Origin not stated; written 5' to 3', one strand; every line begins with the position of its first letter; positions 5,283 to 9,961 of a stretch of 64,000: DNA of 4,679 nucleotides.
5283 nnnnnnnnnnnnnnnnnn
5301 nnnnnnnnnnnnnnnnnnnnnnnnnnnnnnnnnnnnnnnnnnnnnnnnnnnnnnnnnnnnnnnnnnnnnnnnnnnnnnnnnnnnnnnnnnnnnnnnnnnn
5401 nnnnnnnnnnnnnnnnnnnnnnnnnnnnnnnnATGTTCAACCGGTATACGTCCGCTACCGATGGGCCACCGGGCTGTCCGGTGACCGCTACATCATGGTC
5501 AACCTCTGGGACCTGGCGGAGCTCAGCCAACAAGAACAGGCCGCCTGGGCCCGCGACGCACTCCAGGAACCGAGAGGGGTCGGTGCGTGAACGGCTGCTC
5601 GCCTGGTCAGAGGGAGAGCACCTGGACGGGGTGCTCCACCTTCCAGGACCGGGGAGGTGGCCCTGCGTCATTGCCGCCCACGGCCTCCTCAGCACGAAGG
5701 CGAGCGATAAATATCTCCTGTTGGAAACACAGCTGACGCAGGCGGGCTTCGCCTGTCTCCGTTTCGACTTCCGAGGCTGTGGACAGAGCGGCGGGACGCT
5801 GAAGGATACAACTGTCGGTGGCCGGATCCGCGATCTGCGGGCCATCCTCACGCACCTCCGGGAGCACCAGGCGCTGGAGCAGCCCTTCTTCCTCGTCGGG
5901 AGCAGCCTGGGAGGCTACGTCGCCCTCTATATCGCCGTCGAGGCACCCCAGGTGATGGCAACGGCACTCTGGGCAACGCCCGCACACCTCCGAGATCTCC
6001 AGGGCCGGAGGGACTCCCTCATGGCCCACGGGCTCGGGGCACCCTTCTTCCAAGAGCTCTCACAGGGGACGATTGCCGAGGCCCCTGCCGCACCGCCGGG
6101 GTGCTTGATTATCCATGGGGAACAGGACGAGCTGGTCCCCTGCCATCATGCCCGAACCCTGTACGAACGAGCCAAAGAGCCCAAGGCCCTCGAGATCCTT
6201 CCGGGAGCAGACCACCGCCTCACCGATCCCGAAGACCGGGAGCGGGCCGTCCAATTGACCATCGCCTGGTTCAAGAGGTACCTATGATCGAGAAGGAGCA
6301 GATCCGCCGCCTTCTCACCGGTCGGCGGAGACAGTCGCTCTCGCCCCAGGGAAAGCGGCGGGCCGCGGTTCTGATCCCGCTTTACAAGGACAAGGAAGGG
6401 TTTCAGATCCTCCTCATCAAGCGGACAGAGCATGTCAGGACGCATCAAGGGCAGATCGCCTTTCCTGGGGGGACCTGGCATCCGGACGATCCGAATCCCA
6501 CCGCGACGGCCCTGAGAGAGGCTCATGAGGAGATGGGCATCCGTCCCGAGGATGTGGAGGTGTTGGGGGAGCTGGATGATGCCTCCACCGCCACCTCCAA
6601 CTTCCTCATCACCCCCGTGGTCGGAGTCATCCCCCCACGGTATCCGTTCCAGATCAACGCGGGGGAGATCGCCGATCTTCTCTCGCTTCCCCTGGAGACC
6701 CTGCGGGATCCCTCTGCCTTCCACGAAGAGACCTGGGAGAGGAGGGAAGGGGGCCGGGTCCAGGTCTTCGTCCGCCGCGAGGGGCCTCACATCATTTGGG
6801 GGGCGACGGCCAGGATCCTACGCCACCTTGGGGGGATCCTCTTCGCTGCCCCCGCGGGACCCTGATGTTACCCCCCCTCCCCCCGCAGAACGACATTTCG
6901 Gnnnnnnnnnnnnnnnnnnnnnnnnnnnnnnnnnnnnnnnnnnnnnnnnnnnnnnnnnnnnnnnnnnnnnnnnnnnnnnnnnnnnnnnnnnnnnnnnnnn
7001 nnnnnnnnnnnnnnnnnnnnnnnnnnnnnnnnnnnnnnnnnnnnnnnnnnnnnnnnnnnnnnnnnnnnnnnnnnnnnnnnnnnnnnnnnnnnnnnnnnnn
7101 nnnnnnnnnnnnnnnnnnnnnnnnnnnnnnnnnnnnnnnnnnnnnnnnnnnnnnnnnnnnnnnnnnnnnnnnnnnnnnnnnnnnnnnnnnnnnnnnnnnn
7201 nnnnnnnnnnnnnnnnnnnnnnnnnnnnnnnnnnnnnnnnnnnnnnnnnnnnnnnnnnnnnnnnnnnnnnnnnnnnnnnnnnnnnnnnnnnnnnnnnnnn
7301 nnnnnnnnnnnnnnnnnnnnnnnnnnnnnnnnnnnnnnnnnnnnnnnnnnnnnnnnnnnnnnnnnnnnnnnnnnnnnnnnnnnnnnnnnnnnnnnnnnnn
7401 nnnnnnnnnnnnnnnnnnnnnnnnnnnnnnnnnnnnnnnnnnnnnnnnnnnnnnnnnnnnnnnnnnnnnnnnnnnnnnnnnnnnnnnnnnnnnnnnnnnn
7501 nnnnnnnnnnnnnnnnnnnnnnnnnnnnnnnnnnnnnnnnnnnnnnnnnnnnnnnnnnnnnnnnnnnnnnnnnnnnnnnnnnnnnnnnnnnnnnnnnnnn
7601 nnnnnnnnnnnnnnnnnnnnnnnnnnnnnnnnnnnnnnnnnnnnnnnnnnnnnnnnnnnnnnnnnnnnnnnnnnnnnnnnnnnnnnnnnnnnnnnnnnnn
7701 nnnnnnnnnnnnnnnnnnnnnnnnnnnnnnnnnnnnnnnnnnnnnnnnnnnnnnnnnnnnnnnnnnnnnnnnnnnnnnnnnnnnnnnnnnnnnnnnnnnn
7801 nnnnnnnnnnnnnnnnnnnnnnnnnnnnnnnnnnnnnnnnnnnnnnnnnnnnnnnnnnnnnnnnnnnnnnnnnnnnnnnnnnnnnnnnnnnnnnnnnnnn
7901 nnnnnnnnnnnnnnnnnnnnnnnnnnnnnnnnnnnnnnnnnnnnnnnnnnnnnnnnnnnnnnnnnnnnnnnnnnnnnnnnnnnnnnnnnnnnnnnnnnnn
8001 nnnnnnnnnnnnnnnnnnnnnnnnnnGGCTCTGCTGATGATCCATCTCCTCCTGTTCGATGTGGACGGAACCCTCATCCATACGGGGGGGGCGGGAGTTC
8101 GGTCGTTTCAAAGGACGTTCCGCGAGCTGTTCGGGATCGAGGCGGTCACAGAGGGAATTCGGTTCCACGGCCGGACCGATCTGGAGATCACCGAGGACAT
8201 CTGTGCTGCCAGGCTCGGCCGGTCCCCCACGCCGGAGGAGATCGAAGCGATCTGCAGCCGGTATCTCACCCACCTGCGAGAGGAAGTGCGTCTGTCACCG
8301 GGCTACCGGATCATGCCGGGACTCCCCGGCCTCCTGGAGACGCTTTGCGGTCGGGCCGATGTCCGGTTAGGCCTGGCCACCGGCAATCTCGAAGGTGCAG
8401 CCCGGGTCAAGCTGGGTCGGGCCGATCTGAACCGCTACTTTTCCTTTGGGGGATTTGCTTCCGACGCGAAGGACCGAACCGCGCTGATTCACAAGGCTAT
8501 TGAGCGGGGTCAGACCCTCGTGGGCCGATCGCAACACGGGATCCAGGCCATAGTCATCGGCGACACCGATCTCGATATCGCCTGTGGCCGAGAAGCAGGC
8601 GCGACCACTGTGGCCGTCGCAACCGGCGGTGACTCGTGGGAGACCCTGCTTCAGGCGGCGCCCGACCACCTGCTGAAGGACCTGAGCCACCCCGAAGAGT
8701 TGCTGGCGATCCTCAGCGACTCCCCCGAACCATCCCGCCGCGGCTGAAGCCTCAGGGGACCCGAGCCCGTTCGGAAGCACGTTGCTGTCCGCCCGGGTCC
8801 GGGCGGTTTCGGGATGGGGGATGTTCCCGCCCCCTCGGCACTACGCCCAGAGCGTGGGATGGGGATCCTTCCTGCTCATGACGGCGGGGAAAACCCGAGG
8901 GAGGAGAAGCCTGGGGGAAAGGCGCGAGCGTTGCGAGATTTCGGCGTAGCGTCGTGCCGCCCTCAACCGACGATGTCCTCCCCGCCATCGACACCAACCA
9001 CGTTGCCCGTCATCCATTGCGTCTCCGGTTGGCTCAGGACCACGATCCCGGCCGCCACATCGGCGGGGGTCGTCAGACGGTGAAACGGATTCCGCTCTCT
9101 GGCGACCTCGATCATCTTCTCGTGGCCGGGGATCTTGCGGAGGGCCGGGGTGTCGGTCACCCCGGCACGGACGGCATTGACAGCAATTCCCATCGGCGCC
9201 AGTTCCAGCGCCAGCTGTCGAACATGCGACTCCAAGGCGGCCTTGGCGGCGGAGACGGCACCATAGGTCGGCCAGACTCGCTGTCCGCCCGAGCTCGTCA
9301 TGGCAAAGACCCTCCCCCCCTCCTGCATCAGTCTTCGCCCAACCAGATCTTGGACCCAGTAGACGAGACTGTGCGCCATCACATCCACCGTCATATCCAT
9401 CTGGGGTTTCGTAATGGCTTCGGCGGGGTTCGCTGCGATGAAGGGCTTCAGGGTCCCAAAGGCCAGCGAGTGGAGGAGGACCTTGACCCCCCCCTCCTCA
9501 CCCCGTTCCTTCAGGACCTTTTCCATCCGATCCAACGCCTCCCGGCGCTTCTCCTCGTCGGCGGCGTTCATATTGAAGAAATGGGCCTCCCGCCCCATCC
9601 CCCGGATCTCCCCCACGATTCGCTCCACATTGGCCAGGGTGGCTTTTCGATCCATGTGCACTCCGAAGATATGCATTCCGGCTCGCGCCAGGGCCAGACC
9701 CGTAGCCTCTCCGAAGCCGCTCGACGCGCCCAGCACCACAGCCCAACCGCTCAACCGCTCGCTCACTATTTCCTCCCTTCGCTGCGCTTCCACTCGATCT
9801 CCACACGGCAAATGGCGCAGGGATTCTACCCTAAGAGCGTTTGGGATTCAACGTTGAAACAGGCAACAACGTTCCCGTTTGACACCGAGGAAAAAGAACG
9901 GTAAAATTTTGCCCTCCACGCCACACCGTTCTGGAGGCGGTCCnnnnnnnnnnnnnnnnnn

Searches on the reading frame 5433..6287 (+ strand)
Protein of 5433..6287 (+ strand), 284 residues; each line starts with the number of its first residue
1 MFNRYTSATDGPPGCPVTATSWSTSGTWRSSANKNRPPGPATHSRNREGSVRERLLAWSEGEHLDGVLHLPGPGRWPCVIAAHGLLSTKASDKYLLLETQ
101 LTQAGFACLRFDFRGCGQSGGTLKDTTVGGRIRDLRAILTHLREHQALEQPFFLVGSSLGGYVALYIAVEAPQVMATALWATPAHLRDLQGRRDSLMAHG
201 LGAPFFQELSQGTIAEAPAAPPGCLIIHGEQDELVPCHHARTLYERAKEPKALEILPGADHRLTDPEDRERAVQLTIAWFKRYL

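Call 58: search_protein_families(library=pfam, proteins=[window:5433-6287:+], max_evalue=0.00001)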
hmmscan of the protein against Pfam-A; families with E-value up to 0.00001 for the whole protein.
window:5433-6287:+ (284 aa): 8 families
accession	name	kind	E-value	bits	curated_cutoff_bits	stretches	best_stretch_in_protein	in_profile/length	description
PF12146.15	Hydrolase_4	-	3.2e-21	76.2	27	1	79-185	7-111/239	Serine aminopeptidase, S33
PF00561.26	Abhydrolase_1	-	5.3e-12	46.4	25.8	1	79-179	3-99/245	alpha/beta hydrolase fold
PF00326.27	Peptidase_S9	-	9.9e-12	45.2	22.6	1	99-284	7-210/213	Prolyl oligopeptidase family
PF12697.13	Abhydrolase_6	-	1.2e-11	46.2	26.3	1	82-267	4-209/217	Alpha/beta hydrolase family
PF20408.4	Abhydrolase_11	-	8.2e-09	35.9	27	1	78-269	4-173/193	Alpha/beta hydrolase domain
PF02129.25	Peptidase_S15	-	8e-08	32.7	23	0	70-179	11-124/262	X-Pro dipeptidyl-peptidase (S15 family)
PF20434.5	BD-FAE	-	1.8e-06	28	26.8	0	221-245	189-213/215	BD-FAE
PF01738.24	DLH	-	1.9e-06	28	21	0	75-283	12-216/217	Dienelactone hydrolase family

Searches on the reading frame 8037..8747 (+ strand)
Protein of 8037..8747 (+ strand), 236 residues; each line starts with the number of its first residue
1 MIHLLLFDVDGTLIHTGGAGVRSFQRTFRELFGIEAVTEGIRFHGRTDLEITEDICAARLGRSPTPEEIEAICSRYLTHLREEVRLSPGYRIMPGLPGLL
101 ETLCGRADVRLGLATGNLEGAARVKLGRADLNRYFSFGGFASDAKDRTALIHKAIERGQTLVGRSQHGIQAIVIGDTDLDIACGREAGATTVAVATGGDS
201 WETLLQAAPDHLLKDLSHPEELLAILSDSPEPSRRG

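Call 58: search_protein_families(library=pfam, proteins=[window:8037-8747:+], max_evalue=0.00001)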
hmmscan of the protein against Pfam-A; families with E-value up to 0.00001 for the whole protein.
window:8037-8747:+ (236 aa): 4 families
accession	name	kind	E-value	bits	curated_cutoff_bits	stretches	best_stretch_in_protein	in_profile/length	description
PF13419.12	HAD_2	-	1.9e-14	54.6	23.8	1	5-194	1-178/178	Haloacid dehalogenase-like hydrolase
PF13242.12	Hydrolase_like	-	6.2e-10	39.3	22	1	169-217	22-73/75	HAD-hyrolase-like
PF00702.32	Hydrolase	-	2.1e-08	35.2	26.4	1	3-188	2-191/191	haloacid dehalogenase-like hydrolase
PF12710.13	HAD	-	9.5e-06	26.6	27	0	6-185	2-189/189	haloacid dehalogenase-like hydrolase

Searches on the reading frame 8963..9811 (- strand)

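Call 58: search_protein_families(library=pfam, proteins=[window:8963-9811:-], max_evalue=0.00001)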
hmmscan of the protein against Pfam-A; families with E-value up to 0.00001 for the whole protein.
window:8963-9811:- (282 aa): 2 families
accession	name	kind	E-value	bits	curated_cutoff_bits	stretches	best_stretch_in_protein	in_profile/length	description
PF13561.12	adh_short_C2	-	1.4e-46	159.4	27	1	28-277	1-234/236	Enoyl-(Acyl carrier protein) reductase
PF00106.31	adh_short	-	2.7e-25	89.4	26.6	1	23-227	2-190/195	short chain dehydrogenase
